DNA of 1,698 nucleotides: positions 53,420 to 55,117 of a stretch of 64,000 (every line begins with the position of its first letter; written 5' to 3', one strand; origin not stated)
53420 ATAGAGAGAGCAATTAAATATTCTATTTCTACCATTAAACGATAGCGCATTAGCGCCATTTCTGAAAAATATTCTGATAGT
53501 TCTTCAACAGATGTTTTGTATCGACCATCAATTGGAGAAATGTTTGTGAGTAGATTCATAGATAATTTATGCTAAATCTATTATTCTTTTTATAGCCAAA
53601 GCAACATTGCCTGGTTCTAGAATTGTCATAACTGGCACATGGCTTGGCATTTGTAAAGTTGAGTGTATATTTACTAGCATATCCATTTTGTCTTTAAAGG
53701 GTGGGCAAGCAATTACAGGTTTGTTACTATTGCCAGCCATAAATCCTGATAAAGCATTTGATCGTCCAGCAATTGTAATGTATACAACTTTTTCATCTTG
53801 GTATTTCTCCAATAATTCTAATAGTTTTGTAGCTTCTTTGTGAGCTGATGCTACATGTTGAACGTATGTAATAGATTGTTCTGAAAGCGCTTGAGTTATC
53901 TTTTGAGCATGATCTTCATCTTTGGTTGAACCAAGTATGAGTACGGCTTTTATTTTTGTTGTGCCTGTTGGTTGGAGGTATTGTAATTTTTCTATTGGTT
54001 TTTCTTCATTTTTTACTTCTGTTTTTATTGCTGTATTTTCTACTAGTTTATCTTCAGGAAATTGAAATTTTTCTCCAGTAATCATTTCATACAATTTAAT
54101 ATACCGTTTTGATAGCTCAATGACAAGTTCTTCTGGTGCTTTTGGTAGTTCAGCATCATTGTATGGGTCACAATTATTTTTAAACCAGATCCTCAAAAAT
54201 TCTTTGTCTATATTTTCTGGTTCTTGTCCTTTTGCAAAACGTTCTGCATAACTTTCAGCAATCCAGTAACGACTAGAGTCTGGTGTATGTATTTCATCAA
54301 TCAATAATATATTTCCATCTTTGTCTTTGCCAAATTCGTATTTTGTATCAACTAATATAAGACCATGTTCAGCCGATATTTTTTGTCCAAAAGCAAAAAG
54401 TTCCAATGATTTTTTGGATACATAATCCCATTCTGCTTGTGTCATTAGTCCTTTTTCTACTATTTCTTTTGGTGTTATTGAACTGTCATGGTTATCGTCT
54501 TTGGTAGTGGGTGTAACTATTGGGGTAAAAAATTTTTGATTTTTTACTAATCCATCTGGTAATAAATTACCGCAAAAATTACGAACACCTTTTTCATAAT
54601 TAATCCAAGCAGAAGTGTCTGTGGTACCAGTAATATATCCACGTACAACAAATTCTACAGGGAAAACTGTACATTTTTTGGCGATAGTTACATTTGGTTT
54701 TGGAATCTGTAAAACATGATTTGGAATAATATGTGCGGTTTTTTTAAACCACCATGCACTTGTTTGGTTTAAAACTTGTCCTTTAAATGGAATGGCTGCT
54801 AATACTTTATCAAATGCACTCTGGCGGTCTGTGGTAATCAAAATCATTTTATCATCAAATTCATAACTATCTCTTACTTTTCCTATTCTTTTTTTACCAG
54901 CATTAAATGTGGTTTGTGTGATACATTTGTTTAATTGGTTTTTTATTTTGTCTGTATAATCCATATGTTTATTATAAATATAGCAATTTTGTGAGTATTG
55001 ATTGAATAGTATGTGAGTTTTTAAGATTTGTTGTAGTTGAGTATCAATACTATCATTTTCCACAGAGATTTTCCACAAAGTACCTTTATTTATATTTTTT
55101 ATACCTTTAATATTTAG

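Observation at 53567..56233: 888-aa PurQ-PurS-PurC-PurE tetra-domain fusion (PAICS-like C-terminal half)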

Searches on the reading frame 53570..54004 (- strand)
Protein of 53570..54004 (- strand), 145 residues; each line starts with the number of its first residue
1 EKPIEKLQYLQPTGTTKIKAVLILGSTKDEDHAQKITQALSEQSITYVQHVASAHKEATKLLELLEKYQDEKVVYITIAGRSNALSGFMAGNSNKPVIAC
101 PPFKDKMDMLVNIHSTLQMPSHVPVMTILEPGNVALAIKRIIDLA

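Call 9: search_solved_structures(query=window:53570-54004:-, max_evalue=0.001, show_alignments=3)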
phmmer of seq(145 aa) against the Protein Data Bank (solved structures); distinct sequences matched with E-value up to 0.001: 32.
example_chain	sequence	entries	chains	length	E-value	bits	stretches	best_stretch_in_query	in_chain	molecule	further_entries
3rg8_A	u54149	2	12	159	5.3e-24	88.2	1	20-144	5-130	Phosphoribosylaminoimidazole carboxylase, PurE protein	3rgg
5c5d_A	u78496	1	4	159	1.9e-23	86.3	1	20-144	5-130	phosphoribosylaminoimidazole carboxylase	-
4ja0_A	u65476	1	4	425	4.2e-22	82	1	6-144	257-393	Phosphoribosylaminoimidazole carboxylase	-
2h31_A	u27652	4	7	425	2.1e-16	63.6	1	15-137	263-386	Multifunctional protein ADE2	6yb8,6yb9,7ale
2ywx_A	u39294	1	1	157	1.3e-11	48.1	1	22-133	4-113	Phosphoribosylaminoimidazole carboxylase catalytic subunit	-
4ay3_A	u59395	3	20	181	2.1e-10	44.2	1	17-129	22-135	N5-CARBOXYAMINOIMIDAZOLE RIBONUCLEOTIDE MUTASE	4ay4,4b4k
1xmp_A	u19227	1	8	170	4.3e-10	43.2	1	22-129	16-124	phosphoribosylaminoimidazole carboxylase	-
3trh_A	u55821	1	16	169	3.7e-09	40.2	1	16-127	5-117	Phosphoribosylaminoimidazole carboxylase carboxyltransferase subunit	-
4grd_A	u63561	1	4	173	4.2e-09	40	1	22-129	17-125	Phosphoribosylaminoimidazole carboxylase catalytic subunit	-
1o4v_A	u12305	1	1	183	2.9e-08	37.3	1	22-129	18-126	phosphoribosylaminoimidazole mutase PurE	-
6o55_A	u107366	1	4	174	5.5e-07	33.1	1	21-128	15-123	N5-carboxyaminoimidazole ribonucleotide mutase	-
3ors_A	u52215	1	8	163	8.5e-07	32.5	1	18-128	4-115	N5-Carboxyaminoimidazole Ribonucleotide Mutase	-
3kuu_A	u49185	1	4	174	1.2e-06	32.1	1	17-129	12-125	Phosphoribosylaminoimidazole carboxylase catalytic subunit PurE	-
3oow_A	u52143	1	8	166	1.5e-06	31.8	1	18-128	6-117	Phosphoribosylaminoimidazole carboxylase,catalytic subunit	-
3opq_A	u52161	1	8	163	2e-06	31.3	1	19-128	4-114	Phosphoribosylaminoimidazole carboxylase,catalytic subunit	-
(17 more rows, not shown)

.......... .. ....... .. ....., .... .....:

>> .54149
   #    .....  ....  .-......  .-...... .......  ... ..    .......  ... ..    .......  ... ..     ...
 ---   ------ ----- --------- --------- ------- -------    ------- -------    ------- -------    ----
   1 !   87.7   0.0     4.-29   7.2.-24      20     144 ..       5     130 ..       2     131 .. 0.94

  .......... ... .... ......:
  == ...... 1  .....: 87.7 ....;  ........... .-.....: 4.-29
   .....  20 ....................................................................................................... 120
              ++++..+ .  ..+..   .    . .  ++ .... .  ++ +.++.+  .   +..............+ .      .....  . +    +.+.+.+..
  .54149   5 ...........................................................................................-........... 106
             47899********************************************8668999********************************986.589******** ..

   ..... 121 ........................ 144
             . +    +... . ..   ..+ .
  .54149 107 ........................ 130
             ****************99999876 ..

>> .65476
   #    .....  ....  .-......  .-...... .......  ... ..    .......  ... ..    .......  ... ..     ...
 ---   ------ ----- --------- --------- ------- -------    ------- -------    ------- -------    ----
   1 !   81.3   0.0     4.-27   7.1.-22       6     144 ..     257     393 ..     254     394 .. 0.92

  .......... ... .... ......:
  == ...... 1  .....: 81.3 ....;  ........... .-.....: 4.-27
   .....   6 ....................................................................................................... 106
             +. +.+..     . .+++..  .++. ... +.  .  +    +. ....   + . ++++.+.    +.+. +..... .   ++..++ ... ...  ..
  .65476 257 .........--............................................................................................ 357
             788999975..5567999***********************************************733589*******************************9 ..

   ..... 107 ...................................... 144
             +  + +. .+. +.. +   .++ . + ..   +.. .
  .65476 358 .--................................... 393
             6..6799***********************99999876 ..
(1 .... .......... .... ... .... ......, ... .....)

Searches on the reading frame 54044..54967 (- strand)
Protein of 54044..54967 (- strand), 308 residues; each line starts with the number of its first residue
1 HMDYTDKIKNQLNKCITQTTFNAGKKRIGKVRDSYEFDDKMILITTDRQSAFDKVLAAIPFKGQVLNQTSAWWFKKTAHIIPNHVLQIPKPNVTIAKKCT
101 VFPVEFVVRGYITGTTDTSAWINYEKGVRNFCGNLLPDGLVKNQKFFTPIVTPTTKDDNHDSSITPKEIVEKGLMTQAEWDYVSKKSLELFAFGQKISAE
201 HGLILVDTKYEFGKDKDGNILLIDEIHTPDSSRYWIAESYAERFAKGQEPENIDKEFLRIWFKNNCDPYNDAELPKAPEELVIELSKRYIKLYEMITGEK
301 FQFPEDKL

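Call 22: search_solved_structures(query=window:54044-54967:-, max_evalue=0.00001)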
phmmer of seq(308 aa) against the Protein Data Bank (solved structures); distinct sequences matched with E-value up to 0.00001: 13.
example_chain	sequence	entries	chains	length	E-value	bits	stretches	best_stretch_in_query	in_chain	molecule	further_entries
1a48_A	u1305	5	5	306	1.8e-42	148.7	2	93-301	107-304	PHOSPHORIBOSYLAMINOIMIDAZOLE-SUCCINOCARBOXAMIDE SYNTHASE | PHOSPHORIBOSYLAMIDOIMIDAZOLE- SUCCINOCARBOXAMIDE SYNTHASE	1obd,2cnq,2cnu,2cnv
1obg_A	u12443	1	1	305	1.8e-42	148.6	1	29-301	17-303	PHOSPHORIBOSYLAMIDOIMIDAZOLE- SUCCINOCARBOXAMIDE SYNTHASE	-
3r9r_A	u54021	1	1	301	5.6e-42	147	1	28-301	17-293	Phosphoribosylaminoimidazole-succinocarboxamide synthase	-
6yvq_A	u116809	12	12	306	5.8e-42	147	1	28-301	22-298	Phosphoribosylaminoimidazole-succinocarboxamide synthase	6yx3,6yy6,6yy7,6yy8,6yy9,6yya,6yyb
3u54_A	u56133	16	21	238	8.3e-16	61.1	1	38-239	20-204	Phosphoribosylaminoimidazole-succinocarboxamide synthase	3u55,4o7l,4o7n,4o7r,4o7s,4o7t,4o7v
2yzl_A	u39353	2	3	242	4.4e-15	58.7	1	29-239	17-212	Phosphoribosylaminoimidazole-succinocarboxamide synthase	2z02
4fe2_A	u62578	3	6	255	4.6e-14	55.3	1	29-239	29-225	Phosphoribosylaminoimidazole-succinocarboxamide synthase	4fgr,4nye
2ywv_A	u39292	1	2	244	1.9e-11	46.7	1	29-239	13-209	Phosphoribosylaminoimidazole succinocarboxamide synthetase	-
4ja0_A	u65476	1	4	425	5.4e-11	45.3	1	29-236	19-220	Phosphoribosylaminoimidazole carboxylase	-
3kre_A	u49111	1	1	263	1.9e-07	33.6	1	46-238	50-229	Phosphoribosylaminoimidazole-succinocarboxamide synthase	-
1kut_A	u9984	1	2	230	9.1e-07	31.4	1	144-233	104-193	Phosphoribosylaminoimidazole-succinocarboxamide synthase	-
2gqr_A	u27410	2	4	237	1.7e-06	30.5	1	30-240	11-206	Phosphoribosylaminoimidazole-succinocarboxamide synthase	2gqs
3nua_A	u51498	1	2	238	5.3e-06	28.9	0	39-239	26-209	Phosphoribosylaminoimidazole-succinocarboxamide synthase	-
